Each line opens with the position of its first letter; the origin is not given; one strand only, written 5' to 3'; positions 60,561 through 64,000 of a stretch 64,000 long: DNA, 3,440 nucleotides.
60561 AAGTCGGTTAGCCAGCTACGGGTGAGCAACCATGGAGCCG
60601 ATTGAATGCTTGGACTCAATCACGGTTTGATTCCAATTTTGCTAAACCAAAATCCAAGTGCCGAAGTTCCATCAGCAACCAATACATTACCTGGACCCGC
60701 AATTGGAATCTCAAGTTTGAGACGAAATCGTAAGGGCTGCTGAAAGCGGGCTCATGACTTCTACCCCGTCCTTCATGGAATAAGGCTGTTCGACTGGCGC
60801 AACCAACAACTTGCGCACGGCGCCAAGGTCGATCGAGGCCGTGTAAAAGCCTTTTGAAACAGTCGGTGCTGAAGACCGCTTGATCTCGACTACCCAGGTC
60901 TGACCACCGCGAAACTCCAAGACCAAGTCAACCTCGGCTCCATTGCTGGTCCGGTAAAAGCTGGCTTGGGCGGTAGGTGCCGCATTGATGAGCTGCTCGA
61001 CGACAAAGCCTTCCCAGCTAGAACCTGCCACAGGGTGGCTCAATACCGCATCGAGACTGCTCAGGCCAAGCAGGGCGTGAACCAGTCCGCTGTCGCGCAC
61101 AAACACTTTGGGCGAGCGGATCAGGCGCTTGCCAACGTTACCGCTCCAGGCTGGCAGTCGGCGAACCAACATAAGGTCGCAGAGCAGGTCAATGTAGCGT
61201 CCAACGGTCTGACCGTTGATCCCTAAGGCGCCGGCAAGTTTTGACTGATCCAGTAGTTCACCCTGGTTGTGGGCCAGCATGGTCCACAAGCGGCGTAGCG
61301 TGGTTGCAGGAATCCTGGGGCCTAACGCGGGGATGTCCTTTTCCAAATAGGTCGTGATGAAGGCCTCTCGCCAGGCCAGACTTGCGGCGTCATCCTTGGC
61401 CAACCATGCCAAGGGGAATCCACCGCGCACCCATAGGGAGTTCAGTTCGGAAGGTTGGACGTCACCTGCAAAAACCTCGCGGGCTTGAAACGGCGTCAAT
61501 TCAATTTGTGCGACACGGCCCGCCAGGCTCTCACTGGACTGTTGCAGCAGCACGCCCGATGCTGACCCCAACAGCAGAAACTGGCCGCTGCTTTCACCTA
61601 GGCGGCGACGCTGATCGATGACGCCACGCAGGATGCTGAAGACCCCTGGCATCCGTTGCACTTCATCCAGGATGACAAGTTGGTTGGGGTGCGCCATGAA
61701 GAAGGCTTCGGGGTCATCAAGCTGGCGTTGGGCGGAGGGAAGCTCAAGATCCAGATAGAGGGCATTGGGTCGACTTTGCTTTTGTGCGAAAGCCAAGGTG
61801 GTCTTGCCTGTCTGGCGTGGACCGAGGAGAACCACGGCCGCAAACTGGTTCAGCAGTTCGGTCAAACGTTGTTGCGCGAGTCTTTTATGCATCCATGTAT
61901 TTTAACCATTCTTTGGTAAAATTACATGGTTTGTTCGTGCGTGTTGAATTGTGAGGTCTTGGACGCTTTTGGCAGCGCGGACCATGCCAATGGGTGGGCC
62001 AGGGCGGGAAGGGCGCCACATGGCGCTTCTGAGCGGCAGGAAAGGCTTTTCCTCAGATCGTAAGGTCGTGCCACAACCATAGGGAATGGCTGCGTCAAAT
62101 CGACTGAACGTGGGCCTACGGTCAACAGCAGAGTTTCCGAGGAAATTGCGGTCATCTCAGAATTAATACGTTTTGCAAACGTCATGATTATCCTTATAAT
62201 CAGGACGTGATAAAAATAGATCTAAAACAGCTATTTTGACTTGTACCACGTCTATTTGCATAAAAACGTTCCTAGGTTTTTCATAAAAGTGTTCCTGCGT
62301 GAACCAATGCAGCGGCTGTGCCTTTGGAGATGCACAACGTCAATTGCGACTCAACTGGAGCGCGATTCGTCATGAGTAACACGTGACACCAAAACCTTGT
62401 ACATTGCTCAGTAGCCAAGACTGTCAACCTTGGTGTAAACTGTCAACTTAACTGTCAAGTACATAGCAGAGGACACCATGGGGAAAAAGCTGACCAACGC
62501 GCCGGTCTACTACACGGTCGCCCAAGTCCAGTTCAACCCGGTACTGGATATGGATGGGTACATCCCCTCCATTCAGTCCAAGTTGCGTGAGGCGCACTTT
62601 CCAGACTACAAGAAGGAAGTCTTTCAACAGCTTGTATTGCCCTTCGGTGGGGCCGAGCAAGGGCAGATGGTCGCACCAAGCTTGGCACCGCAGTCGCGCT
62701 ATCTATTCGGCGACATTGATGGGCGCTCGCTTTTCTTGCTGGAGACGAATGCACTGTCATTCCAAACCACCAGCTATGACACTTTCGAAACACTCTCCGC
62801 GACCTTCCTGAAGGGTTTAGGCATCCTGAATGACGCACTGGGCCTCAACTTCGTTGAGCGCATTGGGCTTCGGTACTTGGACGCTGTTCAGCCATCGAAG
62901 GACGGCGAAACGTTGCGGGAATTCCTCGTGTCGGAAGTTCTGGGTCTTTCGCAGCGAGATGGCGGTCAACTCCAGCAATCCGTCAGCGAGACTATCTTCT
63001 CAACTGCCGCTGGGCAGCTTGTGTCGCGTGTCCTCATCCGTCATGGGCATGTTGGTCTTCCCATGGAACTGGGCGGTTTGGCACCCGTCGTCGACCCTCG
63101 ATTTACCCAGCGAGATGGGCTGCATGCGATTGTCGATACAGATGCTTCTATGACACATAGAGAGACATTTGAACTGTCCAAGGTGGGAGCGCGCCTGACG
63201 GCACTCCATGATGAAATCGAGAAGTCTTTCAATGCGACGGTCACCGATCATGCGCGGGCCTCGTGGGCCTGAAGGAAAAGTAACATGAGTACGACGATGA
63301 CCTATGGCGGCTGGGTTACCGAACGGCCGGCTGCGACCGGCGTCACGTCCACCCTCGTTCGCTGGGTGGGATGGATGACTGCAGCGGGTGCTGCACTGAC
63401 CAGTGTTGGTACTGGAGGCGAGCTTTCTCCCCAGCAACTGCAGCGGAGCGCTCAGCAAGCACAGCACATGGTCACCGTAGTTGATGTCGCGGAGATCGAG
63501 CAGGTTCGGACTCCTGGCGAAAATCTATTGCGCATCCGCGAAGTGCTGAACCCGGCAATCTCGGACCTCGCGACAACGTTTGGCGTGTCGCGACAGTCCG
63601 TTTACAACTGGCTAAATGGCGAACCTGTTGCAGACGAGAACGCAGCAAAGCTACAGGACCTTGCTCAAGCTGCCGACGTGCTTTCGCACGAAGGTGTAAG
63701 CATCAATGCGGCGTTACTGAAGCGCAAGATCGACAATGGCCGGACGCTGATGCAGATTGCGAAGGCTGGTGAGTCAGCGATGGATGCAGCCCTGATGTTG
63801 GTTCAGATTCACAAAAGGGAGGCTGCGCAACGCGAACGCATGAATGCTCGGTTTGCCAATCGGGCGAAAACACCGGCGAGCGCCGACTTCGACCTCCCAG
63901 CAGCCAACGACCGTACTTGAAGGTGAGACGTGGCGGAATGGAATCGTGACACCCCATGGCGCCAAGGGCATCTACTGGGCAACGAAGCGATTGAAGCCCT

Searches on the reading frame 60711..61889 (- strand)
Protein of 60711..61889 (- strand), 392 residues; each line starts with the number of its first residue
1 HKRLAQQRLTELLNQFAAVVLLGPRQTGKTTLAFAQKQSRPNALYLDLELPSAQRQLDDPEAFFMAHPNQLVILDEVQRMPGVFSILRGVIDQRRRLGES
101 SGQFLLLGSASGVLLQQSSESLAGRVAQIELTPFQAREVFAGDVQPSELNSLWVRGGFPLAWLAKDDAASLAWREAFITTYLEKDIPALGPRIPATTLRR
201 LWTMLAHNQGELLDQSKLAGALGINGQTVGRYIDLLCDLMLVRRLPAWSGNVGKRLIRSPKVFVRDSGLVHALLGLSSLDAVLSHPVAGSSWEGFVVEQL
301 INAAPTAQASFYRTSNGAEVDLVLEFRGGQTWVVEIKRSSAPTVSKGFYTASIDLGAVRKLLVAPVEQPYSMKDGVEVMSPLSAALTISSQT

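Call 15: search_protein_families(library=pfam, proteins=[window:60711-61889:-], max_evalue=0.00001)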
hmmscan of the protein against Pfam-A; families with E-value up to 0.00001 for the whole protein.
window:60711-61889:- (392 aa): 2 families
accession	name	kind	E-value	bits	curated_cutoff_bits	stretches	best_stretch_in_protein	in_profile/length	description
PF13635.12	DUF4143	-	3.6e-45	154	28.1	1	183-339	1-160/160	Domain of unknown function (DUF4143)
PF13173.12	AAA_14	-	6.1e-26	91.4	27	1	17-139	3-128/129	AAA domain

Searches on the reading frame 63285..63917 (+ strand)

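Call 17: search_protein_families(library=pfam, proteins=[window:63285-63917:+], max_evalue=0.05)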
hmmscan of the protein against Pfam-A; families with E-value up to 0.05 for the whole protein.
window:63285-63917:+ (211 aa): 7 families
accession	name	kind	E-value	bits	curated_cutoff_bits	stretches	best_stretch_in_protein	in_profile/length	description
PF13384.12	HTH_23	-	0.0029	17.8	24.6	1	92-111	20-39/50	Homeodomain-like domain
PF13518.12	HTH_28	-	0.0055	17.2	25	0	92-111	15-34/52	Helix-turn-helix domain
PF01381.28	HTH_3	-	0.01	16.3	23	1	93-123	13-44/55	Helix-turn-helix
PF15943.11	YdaS_toxin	-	0.011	16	30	1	93-113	12-33/65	Bacterial toxin YdaS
PF02796.21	HTH_7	-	0.014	16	23.8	0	92-111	24-43/45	Helix-turn-helix domain of resolvase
PF13022.12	HTH_Tnp_1_2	-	0.027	15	27.9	0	89-190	26-109/122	Helix-turn-helix of insertion element transposase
PF13309.12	HTH_22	-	0.034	14.6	29.6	0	91-111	43-63/63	HTH domain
